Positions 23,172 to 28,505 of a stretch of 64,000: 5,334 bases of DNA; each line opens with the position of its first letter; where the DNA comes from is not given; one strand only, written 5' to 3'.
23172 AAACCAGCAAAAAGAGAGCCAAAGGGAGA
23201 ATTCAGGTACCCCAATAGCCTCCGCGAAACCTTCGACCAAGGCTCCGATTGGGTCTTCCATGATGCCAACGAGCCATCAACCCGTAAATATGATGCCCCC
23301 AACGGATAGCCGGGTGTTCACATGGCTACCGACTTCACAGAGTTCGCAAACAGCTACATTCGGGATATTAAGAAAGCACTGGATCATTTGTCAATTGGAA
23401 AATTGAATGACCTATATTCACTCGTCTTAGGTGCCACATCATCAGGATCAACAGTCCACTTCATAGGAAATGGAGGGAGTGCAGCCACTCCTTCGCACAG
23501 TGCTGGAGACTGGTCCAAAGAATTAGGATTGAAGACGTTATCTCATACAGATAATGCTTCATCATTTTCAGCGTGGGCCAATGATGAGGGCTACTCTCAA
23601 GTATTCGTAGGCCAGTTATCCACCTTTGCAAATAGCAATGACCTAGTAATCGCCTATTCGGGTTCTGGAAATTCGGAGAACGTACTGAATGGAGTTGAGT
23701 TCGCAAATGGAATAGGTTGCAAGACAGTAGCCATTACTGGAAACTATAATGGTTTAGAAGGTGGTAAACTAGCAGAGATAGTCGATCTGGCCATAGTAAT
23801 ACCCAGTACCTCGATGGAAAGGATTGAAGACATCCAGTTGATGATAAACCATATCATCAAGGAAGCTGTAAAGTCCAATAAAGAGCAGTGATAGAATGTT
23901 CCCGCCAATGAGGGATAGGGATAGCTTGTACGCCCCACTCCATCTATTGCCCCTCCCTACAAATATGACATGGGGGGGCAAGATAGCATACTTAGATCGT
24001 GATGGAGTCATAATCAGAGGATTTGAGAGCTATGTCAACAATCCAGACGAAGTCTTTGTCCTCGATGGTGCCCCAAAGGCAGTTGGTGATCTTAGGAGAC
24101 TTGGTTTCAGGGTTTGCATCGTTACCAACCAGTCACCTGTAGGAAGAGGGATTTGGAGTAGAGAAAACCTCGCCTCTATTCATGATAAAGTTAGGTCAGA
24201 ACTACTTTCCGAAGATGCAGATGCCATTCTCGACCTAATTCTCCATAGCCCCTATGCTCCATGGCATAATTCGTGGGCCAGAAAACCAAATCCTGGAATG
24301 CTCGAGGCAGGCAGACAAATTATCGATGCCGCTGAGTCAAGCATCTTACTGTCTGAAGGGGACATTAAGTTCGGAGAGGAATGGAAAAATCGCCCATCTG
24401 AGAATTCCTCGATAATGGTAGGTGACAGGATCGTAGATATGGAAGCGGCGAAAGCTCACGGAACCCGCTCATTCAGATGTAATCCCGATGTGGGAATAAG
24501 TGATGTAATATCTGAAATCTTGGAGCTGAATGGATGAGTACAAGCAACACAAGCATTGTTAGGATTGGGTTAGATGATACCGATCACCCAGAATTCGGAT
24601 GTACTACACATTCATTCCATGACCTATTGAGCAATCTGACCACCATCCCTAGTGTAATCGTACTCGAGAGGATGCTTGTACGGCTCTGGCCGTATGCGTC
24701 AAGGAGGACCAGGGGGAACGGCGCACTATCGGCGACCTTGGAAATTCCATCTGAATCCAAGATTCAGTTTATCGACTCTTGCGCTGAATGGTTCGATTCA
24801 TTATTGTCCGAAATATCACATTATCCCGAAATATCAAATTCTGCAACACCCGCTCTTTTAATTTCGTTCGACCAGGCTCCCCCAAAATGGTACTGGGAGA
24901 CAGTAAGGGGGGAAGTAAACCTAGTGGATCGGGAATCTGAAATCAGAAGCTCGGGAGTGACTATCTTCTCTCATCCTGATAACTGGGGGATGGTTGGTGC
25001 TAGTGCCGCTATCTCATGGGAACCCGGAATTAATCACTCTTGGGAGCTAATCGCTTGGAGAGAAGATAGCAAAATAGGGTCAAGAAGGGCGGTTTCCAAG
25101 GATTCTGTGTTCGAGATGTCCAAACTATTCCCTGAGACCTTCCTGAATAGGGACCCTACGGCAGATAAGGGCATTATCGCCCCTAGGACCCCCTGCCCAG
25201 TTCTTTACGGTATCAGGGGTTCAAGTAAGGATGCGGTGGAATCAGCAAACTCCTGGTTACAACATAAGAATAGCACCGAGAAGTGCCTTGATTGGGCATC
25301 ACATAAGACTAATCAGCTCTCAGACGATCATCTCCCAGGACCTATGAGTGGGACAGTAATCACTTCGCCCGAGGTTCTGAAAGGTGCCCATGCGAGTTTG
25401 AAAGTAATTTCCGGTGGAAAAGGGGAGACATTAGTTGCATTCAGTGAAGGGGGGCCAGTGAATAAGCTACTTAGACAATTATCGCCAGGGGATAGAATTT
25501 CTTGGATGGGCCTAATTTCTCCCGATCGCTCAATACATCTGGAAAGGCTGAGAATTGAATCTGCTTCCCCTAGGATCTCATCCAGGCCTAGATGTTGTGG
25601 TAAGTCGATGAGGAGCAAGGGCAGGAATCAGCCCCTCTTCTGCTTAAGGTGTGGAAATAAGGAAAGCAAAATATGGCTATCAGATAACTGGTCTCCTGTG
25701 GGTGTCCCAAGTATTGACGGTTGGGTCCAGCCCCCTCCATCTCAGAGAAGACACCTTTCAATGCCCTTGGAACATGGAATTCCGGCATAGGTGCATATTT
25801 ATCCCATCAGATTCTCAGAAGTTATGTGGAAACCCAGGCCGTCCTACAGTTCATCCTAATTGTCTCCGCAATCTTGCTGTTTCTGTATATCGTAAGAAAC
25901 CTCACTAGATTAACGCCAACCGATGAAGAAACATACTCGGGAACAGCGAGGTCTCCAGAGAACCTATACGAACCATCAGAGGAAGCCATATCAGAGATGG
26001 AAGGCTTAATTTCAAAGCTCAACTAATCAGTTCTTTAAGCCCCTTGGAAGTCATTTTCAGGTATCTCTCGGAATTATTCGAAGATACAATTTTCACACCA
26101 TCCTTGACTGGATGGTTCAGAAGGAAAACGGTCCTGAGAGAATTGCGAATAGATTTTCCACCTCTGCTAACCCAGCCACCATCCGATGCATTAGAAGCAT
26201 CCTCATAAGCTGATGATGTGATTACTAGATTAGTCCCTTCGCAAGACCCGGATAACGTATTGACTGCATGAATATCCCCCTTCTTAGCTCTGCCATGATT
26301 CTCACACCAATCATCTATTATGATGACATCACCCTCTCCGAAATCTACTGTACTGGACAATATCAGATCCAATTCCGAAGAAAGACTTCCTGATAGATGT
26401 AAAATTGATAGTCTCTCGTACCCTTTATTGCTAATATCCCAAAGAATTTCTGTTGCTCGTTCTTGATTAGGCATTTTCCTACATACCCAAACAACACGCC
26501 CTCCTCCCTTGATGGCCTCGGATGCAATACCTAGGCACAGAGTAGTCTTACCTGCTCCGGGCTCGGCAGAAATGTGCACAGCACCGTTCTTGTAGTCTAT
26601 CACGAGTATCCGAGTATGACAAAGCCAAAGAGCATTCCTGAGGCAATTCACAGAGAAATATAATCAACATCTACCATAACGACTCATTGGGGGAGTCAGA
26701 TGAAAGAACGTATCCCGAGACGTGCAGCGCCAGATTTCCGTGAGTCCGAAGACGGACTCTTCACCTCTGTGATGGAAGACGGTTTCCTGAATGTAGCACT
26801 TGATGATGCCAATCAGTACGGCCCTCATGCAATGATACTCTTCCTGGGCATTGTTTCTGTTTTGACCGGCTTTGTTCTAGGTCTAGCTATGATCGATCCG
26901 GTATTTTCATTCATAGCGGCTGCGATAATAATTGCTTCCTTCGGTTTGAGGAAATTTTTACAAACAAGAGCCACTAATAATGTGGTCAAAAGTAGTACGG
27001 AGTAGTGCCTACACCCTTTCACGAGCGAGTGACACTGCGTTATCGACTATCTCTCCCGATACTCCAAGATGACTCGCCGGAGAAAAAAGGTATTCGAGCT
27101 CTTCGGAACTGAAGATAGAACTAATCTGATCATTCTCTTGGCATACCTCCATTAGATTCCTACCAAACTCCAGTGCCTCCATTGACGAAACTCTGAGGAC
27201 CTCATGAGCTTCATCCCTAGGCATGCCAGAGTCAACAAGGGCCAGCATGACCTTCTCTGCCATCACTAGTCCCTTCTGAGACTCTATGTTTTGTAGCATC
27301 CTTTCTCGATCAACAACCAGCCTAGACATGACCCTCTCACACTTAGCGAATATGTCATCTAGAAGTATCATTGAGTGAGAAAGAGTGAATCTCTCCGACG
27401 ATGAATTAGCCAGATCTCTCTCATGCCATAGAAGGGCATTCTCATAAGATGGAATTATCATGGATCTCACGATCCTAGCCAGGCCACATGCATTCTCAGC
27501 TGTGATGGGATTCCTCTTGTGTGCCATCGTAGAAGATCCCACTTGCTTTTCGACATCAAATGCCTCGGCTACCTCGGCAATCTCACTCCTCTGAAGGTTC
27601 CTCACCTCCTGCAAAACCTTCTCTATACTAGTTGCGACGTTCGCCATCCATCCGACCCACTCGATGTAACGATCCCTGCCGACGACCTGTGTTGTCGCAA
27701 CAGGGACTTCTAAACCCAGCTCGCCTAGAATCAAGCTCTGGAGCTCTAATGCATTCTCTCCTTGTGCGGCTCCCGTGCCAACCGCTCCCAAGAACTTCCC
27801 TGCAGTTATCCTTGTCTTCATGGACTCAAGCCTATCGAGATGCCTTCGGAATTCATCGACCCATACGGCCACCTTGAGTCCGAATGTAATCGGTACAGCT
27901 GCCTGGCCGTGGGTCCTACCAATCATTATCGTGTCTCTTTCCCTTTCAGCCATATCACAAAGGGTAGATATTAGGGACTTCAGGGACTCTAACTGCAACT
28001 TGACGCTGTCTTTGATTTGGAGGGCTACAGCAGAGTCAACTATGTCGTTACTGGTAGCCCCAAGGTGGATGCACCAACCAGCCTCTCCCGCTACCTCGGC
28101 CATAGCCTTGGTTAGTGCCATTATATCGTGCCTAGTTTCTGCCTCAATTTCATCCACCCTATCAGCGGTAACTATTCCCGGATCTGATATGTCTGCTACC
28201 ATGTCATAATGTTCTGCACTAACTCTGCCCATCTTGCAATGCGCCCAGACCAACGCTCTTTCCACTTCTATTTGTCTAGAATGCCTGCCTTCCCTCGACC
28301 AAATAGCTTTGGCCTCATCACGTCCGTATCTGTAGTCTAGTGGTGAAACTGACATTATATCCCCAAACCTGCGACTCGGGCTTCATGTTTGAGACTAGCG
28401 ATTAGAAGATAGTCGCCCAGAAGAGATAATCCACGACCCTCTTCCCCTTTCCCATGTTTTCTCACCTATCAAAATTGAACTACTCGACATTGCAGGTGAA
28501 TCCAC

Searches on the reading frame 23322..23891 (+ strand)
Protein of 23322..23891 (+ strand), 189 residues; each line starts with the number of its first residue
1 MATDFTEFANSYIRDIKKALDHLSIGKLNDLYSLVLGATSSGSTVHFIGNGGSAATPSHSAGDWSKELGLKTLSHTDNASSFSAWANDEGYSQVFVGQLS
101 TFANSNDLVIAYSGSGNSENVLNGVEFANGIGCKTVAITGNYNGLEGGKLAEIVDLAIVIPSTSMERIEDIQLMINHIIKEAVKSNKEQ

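Call 19: search_protein_families(library=pfam, proteins=[window:23322-23891:+], max_evalue=0.001)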
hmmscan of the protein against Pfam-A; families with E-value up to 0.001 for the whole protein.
window:23322-23891:+ (189 aa): 1 family
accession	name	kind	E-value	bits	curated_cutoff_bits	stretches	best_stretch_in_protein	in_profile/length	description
PF13580.11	SIS_2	-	1.3e-12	48.4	27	1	12-140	2-138/138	SIS domain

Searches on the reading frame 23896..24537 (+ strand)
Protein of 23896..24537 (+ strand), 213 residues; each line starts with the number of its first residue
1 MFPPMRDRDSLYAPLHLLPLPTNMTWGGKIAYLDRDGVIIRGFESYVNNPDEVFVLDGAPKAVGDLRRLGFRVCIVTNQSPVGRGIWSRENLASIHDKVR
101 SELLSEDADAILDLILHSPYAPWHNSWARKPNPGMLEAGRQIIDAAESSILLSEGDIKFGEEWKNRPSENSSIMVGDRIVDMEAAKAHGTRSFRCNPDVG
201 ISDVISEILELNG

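Call 19: search_protein_families(library=pfam, proteins=[window:23896-24537:+], max_evalue=0.001)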
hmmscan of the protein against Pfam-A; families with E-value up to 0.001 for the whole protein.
window:23896-24537:+ (213 aa): 4 families
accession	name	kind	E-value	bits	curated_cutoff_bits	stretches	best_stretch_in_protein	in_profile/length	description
PF00702.32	Hydrolase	-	1.6e-07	32.4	26.4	1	45-189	89-191/191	haloacid dehalogenase-like hydrolase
PF13242.12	Hydrolase_like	-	1.6e-05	25.2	22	1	128-192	2-45/75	HAD-hyrolase-like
PF08645.17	PNK3P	-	0.00026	21.2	22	1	29-144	1-110/161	Polynucleotide kinase 3 phosphatase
PF13419.12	HAD_2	-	0.00031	21.4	23.8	0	169-192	152-175/178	Haloacid dehalogenase-like hydrolase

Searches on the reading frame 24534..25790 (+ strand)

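Call 19: search_protein_families(library=pfam, proteins=[window:24534-25790:+], max_evalue=0.001)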
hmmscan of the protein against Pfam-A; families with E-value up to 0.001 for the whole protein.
window:24534-25790:+ (418 aa): 3 families
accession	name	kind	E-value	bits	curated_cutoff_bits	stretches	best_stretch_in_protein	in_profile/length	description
PF08489.16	TiaS_FLD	-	1.9e-24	86.5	21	1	152-266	3-116/116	TiaS FLD domain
PF22641.2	TiaS_TCKD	-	2.6e-10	40.9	27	1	11-145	2-152/156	TiaS TCKD domain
PF23783.1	Zn_ribbon_TiaS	-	4.9e-05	23.4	27.3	1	352-378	2-30/41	TiaS C-terminal zinc ribbon domain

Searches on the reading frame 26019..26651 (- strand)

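Call 19: search_protein_families(library=pfam, proteins=[window:26019-26651:-], max_evalue=0.001)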
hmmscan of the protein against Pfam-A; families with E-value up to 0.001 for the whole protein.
window:26019-26651:- (210 aa): 2 families
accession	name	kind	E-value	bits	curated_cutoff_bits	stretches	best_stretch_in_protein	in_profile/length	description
PF20720.3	nSTAND3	-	0.0005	20.2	27.2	0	21-60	16-54/155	Novel STAND NTPase 3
PF25199.1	nSTAND_NTPase5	-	0.00097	19.4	34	0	24-71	43-91/145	Novel STAND NTPase 5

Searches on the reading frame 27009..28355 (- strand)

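Call 19: search_protein_families(library=pfam, proteins=[window:27009-28355:-], max_evalue=0.001)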
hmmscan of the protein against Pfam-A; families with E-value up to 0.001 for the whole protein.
window:27009-28355:- (448 aa): 2 families
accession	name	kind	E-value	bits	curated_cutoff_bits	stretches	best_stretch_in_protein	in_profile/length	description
PF00206.25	Lyase_1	-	2.8e-51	175.2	27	1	12-296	7-310/312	Lyase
PF10397.14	ADSL_C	-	6.3e-21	74.9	32.7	1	362-439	1-78/79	Adenylosuccinate lyase C-terminus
